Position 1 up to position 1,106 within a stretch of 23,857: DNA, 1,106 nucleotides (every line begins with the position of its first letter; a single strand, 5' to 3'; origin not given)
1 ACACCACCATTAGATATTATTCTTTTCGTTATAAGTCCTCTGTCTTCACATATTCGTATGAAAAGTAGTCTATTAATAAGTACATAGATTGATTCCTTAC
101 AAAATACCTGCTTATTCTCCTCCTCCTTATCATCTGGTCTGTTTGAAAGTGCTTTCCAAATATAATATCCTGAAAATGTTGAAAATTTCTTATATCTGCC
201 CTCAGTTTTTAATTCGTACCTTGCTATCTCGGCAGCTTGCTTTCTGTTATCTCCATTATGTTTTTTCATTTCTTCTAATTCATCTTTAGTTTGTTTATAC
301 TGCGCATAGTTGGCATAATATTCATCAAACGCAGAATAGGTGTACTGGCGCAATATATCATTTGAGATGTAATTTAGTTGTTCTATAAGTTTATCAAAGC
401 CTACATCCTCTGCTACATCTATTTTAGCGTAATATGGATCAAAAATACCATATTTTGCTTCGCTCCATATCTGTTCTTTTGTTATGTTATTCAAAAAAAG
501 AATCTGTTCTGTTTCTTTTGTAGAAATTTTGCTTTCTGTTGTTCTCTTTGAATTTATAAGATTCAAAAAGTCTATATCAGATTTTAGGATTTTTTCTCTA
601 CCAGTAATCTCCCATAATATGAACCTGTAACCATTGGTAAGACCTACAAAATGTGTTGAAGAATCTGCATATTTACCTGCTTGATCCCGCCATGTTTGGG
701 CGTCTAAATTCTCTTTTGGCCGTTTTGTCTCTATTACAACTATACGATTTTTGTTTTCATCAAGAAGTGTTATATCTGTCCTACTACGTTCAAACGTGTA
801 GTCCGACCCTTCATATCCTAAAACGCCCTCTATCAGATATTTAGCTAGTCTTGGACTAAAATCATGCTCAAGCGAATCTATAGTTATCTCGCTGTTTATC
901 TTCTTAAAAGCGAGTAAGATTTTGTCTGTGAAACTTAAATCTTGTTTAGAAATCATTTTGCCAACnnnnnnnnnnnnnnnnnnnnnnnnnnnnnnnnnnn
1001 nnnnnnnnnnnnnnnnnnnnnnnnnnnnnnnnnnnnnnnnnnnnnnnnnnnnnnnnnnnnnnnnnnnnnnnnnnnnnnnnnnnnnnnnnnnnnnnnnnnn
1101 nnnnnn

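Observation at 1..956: Gene running off the left edge is missing from the ORF track and encodes the nuclease head of an RM enzyme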

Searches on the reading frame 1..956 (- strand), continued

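Call 47: find_related_loci(query=A3, collection=genome_contigs, flank=6000)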
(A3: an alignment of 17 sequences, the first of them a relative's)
Query A3 (1034 aa) in genome_contigs; peptide patterns used: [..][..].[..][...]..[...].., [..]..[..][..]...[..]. (x = any residue, [..] = any of these).
600 stretches matched a pattern (row limit reached: there are more); 567 encode a relative of the query (tblastn E <= 1e-3); the best 80 are kept; 80 distinct loci.
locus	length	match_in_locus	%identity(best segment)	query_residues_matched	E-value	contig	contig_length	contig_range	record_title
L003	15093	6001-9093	57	1-1028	0e+0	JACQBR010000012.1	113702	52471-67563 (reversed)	MAG: Candidatus Micrarchaeota archaeon isolate NC_groundwater_947_Pr1_S-0.2um_57_30 Montesol18-Sp2_coassembly_scaffold_2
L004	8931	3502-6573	55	7-1033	0e+0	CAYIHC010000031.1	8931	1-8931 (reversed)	MAG TPA_asm: Candidatus Woesearchaeota archaeon isolate ERP119705_co20_126 genome assembly, contig: NODE_9966_length_893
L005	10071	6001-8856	68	7-1033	0e+0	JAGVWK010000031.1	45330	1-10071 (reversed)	Candidatus Micrarchaeota archaeon isolate RIFCSPHIGHO2_02_FULL_50_12 rifcsphigho2_02_scaffold_2812, whole genome shotgun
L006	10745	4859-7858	39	7-1013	0e+0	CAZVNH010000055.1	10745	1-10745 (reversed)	MAG TPA_asm: uncultured Thermoplasmatales archaeon isolate binchicken_co338_5 genome assembly, contig: NODE_1585_length_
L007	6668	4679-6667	49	7-681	0e+0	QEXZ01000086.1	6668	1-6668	MAG: Methanomicrobiales archaeon isolate M5.MMPM 86, whole genome shotgun sequence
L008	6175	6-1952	45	373-1033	1e-155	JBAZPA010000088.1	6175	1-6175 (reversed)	MAG: archaeon isolate SO_2017_SWC_19 scaffold_10784_c1_LP-4_2017, whole genome shotgun sequence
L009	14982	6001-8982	29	5-952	2e-115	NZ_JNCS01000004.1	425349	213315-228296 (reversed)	Natrinema altunense strain AJ2 N_altunense_AJ2_contig_4, whole genome shotgun sequence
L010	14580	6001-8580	29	15-869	2e-93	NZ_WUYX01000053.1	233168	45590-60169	Natronorubrum halalkaliphilum strain JWXQ-INN-674 NODE_113_length_233084_cov_105.601295, whole genome shotgun sequence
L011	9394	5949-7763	34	57-701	8e-90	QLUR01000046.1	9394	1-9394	MAG: Bacillota bacterium isolate HKB214 DDT21_46, whole genome shotgun sequence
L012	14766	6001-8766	27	52-962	4e-90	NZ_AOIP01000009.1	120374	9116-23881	Natrialba aegyptia DSM 13077 contig_9, whole genome shotgun sequence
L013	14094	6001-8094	30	29-719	9e-77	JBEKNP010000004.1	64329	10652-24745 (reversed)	MAG: Candidatus Bathyarchaeia archaeon isolate SPRUCE 41 SPRUCE_41_4, whole genome shotgun sequence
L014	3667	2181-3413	31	284-700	8e-65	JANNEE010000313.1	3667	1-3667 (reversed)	MAG: Deinococcales bacterium isolate OTE_75_metabat_447 OTE_75_k141_4027466, whole genome shotgun sequence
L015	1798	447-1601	32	290-692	9e-62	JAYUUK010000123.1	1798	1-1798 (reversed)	MAG: Roseiflexaceae bacterium isolate GL122_UP_concoct_49 GL122_UP_concoct_49_122, whole genome shotgun sequence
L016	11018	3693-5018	30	279-698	9e-54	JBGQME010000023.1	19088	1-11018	MAG: Candidatus Bathyarchaeia archaeon isolate OBJ2_061818_150_25 k141_1542580_length_19088_cov_26.0026, whole genome sh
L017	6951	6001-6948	34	263-595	2e-53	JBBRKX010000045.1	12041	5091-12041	MAG: Chthonomonadales bacterium isolate La1_concoct.130 LA1C_C.130_k141_890620L_12041_cov_8.0000, whole genome shotgun s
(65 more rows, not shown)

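Call 52: find_encoding_contigs(protein=P0001, flank=3000, max_places=3)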
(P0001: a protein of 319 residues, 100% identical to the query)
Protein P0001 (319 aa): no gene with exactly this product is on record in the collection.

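Call 63: search_solved_structures(query=A2, max_evalue=1, show_alignments=2)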
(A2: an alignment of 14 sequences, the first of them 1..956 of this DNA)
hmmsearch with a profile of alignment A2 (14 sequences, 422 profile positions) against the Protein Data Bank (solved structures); distinct sequences matched with E-value up to 1: 0.

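Call 67: search_solved_structures(query=A3, max_evalue=0.01)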
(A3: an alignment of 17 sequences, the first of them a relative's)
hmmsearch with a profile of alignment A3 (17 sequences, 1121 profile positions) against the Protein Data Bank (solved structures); distinct sequences matched with E-value up to 0.01: 25.
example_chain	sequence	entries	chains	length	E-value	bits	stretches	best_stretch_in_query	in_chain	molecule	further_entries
7lni_A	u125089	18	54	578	1.1e-68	235.4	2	561-963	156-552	Site-specific DNA-methyltransferase (adenine-specific)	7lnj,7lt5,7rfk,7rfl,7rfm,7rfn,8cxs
8cxz_A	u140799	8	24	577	1.3e-68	235.2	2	560-963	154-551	Site-specific DNA-methyltransferase (adenine-specific)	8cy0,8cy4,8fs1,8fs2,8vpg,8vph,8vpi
7qw5_A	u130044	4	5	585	1.1e-63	218.9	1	566-994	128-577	Modification methylase BseCI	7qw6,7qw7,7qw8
8w0p_A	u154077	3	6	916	9.4e-20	73.4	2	385-466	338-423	RM.BsaXI | site-specific DNA-methyltransferase (adenine-specific)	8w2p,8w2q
3s1s_A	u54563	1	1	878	7.1e-18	67.2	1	567-966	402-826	restriction endonuclease BpuSI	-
8c45_A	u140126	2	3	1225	2.2e-17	65.6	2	562-817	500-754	site-specific DNA-methyltransferase (adenine-specific)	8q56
9ewz_C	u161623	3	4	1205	9.9e-15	56.8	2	562-664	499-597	Adenine-specific methyltransferase BrxX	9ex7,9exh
8zek_A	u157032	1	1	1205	1e-14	56.8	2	562-664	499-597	site-specific DNA-methyltransferase (adenine-specific)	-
7vru_A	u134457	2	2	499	1.1e-13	53.3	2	365-452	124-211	Site-specific DNA-methyltransferase (adenine-specific)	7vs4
2ibs_A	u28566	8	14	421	1e-12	50.1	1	564-644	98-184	Modification methylase TaqI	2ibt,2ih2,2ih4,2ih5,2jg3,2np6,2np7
1aqj_A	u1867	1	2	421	1.1e-12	50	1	564-644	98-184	ADENINE-N6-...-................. TAQI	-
1aqi_A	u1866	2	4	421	1.3e-12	49.8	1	564-644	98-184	ADENINE-N6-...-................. TAQI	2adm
1g38_A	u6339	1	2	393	2.2e-12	49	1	564-644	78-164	MODIFICATION METHYLASE TAQI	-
2okc_A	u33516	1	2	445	2.4e-12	48.9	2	368-499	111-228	Type I restriction enzyme StySJI M protein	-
7bst_D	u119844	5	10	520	4.3e-12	48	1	562-749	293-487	Type I restriction enzyme EcoR124II M protein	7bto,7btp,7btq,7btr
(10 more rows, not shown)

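Call 78: find_related_loci(query=window:1-956:-, collection=metagenome_contigs, flank=8000)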
Query window:1-956:- (318 aa) in metagenome_contigs; peptide patterns used: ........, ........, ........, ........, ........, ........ (x = any residue, [..] = any of these).
359 stretches matched a pattern; 12 encode a relative of the query (tblastn E <= 1e-3); 12 distinct loci.
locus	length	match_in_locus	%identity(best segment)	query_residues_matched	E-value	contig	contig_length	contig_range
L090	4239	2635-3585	75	1-318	1e-166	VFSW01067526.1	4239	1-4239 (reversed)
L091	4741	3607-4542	74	6-318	5e-165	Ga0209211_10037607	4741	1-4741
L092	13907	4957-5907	73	1-318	2e-159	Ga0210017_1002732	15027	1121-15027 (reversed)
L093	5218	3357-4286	72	8-318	3e-159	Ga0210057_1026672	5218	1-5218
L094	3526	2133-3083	71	1-318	4e-163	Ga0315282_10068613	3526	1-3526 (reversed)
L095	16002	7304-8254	71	1-318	2e-153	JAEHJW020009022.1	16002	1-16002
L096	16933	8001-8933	72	7-318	1e-150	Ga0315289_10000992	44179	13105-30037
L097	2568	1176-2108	71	7-318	1e-159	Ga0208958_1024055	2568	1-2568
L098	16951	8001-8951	69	1-318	9e-149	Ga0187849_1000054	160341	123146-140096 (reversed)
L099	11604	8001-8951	71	1-318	2e-153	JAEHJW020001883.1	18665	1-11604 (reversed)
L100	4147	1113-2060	66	1-318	2e-147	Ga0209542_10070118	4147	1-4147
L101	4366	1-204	84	250-318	6e-34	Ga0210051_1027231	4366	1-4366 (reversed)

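Call 85: search_protein_families(library=phrogs, proteins=[window:1-956:-], max_evalue=0.01)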
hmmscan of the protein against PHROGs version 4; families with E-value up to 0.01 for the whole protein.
window:1-956:- (318 aa): 0 families

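Call 91: search_protein_families(library=pfam, alignment_id=A6, max_evalue=0.01)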
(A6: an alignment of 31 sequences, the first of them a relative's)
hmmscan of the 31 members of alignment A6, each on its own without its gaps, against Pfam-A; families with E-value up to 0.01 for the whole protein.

A. member 1, P0020 (1034 aa): 5 families
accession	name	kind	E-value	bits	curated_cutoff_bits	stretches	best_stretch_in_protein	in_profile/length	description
PF07669.17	Eco57I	-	1.7e-30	106.8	25.3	1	502-681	2-171/171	Eco57I restriction-modification methylase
PF02384.22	N6_Mtase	-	2e-23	83.7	20.4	1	390-731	2-266/311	N-6 DNA Methylase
PF20473.4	MmeI_Mtase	-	9.6e-09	35.2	27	1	438-649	21-201/259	MmeI, DNA-methyltransferase domain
PF12950.13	TaqI_C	-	3.6e-07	30.9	26.5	1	858-973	20-116/118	TaqI-like C-terminal specificity domain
PF01170.24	UPF0020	-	1.2e-06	28.9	22.3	1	435-595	27-131/197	RMKL-like, methyltransferase domain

B. families by the number of members that match (of 31 scanned): 17 families
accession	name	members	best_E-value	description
PF07669.17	Eco57I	31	3.4e-39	Eco57I restriction-modification methylase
PF02384.22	N6_Mtase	31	1.3e-29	N-6 DNA Methylase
PF20473.4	MmeI_Mtase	31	4.1e-13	MmeI, DNA-methyltransferase domain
PF12950.13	TaqI_C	29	1.7e-25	TaqI-like C-terminal specificity domain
PF01170.24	UPF0020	29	1.8e-08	RMKL-like, methyltransferase domain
PF13588.12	HSDR_N_2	18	1.3e-09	Type I restriction enzyme R protein N terminus (HSDR_N)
PF20464.3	MmeI_N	2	0.00045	MmeI, N-terminal domain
PF04313.20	HSDR_N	2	0.00073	Type I restriction enzyme R protein N terminus (HSDR_N)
PF08542.16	Rep_fac_C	1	0.00055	Replication factor C C-terminal domain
PF01420.25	Methylase_S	1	0.0016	Type I restriction modification DNA specificity domain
PF22453.1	TubZ-like_C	1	0.0016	Tubulin/FtsZ-like protein TubZ-like, C-terminal domain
PF14075.11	UBN_AB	1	0.0066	Ubinuclein conserved middle domain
PF23010.2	RA_3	1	0.0077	PHLPP protein RA domain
PF13847.12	Methyltransf_31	1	0.0088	Methyltransferase domain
PF24918.1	NET2A_C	1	0.009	NET2A, C-terminal domain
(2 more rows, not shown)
